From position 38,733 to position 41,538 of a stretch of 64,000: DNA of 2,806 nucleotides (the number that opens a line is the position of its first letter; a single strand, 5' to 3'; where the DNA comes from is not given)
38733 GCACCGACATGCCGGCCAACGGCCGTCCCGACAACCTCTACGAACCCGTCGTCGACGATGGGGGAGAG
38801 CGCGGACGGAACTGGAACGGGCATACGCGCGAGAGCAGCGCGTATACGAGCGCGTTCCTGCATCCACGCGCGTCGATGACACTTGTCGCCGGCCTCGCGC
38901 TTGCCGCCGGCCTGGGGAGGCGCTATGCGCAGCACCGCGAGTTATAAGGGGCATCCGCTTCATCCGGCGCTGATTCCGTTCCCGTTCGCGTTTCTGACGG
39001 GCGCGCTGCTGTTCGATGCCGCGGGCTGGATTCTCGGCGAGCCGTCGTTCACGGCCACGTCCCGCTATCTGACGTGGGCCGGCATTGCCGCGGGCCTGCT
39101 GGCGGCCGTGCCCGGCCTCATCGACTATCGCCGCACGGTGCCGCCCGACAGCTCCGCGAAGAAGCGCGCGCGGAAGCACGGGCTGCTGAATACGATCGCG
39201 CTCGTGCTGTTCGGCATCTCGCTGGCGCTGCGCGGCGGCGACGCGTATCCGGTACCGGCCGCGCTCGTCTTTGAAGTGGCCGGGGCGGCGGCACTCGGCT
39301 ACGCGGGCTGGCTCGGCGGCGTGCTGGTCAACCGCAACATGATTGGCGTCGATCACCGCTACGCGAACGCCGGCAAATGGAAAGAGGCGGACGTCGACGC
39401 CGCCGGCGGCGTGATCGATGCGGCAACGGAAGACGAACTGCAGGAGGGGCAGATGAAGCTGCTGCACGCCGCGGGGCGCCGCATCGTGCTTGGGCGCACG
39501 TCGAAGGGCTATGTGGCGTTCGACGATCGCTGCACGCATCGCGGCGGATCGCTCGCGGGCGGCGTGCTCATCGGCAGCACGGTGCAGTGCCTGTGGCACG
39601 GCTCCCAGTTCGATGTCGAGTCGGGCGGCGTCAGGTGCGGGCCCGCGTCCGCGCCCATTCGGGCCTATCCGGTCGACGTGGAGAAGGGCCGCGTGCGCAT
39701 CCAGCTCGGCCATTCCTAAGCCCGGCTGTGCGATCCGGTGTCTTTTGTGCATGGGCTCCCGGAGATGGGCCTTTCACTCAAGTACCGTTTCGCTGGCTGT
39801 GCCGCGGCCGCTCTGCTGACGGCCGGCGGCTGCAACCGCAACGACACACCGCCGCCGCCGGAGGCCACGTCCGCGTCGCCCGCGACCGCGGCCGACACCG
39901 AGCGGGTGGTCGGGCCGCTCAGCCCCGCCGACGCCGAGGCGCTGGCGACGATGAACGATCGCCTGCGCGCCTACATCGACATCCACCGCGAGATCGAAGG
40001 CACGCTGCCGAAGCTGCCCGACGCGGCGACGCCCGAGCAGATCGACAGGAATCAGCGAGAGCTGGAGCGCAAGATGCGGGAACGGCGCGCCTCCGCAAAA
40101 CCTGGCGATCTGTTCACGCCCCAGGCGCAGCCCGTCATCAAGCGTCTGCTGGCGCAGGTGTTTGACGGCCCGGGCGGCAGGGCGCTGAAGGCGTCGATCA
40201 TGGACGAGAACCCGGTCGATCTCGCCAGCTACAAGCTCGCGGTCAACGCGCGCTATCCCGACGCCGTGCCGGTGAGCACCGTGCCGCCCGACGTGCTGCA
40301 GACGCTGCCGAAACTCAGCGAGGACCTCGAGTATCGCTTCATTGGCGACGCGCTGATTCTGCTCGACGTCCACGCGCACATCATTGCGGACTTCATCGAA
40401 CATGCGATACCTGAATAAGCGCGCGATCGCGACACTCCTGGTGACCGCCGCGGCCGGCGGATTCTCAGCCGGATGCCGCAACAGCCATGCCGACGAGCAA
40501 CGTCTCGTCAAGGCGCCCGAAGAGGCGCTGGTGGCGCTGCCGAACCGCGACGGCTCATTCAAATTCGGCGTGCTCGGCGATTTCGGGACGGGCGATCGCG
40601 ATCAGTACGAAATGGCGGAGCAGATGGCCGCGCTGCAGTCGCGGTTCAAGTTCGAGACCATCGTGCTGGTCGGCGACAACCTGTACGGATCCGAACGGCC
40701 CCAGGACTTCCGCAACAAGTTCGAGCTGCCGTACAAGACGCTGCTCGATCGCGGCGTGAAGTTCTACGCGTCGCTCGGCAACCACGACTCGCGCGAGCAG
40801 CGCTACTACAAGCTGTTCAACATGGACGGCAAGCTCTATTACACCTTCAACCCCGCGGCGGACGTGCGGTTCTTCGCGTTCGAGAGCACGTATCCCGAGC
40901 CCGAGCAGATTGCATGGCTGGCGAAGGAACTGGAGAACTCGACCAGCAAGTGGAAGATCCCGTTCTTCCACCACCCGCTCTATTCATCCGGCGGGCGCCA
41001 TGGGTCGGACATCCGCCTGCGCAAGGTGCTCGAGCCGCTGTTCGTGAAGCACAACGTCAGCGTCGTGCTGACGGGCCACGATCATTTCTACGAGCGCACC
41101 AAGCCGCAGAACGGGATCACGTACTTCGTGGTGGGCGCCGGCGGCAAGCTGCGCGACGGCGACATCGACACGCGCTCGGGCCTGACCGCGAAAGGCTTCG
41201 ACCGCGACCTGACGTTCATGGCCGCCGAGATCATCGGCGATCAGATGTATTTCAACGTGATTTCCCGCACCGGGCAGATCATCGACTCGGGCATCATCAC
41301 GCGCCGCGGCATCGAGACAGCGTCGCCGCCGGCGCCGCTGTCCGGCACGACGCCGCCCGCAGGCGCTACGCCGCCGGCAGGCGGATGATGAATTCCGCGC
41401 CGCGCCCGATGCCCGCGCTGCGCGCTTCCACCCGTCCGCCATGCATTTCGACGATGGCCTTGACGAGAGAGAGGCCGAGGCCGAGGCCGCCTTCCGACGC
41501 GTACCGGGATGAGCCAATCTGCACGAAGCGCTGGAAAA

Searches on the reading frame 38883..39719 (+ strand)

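Call 60: search_protein_families(library=pfam, proteins=[window:38883-39719:+], max_evalue=0.001)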
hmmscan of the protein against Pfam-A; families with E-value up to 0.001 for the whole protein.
window:38883-39719:+ (278 aa): 2 families
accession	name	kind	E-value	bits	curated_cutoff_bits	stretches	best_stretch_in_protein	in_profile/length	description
PF09990.14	DUF2231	-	7.9e-26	91.2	26.4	1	23-157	1-138/139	Predicted membrane protein (DUF2231)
PF00355.32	Rieske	-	2.2e-17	63.2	20.3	1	179-263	4-88/88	Rieske [2Fe-2S] domain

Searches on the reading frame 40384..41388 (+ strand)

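Call 60: search_protein_families(library=pfam, proteins=[window:40384-41388:+], max_evalue=0.001)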
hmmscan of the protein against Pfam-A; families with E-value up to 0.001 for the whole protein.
window:40384-41388:+ (334 aa): 1 family
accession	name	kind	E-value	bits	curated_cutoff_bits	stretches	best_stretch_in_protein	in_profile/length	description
PF00149.33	Metallophos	-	5.4e-16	60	21.5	1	59-235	1-190/191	Calcineurin-like phosphoesterase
